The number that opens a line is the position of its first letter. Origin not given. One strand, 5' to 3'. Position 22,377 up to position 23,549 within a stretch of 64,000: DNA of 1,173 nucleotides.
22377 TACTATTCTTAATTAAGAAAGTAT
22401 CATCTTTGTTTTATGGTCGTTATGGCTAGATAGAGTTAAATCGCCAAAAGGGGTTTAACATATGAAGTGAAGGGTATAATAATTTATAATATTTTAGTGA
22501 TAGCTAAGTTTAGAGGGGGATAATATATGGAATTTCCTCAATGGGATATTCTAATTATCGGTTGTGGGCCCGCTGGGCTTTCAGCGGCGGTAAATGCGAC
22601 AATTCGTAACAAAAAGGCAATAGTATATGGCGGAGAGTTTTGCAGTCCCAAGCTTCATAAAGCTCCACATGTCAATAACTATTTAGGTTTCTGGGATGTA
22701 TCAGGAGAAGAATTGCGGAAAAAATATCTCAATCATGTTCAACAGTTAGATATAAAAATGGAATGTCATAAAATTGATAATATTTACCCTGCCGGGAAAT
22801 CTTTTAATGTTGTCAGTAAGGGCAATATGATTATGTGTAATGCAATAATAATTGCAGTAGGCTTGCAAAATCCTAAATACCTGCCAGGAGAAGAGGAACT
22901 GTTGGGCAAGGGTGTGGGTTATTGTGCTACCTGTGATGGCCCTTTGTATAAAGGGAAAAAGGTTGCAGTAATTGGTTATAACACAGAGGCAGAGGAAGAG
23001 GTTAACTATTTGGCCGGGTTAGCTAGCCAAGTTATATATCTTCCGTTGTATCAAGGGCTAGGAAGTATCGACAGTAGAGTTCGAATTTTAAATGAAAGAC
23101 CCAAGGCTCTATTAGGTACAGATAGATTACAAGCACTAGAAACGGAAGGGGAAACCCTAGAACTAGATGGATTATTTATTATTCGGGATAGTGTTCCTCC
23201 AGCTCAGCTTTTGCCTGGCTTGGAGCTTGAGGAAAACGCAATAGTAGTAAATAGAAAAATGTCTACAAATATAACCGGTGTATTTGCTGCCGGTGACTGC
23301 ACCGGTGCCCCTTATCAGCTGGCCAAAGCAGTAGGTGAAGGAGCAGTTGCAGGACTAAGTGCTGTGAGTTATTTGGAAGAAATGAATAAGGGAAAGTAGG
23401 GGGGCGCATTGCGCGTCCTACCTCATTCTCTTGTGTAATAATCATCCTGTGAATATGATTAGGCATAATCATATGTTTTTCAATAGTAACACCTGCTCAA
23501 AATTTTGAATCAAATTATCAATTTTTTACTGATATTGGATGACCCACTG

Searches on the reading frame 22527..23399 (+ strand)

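Call 12: search_protein_families(library=pfam, proteins=[window:22527-23399:+])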
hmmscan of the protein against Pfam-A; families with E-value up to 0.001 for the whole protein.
window:22527-23399:+ (290 aa): 6 families
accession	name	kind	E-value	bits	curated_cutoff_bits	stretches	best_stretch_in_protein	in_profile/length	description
PF07992.20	Pyr_redox_2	-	4.7e-23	82.5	26.1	1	7-272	2-291/291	Pyridine nucleotide-disulphide oxidoreductase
PF13738.12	Pyr_redox_3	-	6.6e-09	35.9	30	1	68-152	87-173/305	Pyridine nucleotide-disulphide oxidoreductase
PF00890.30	FAD_binding_2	-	5.4e-06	26.3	20.4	0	7-34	1-28/414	FAD binding domain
PF01134.28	GIDA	-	2.1e-05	24.2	22.1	0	242-285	346-389/391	Glucose inhibited division protein A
PF05834.18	Lycopene_cycl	-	3.2e-05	23.6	23.4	0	7-25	1-19/380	Lycopene cyclase protein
PF03486.20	HI0933_like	-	8.3e-05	22.6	50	0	7-34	2-29/244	HI0933-like protein Rossmann domain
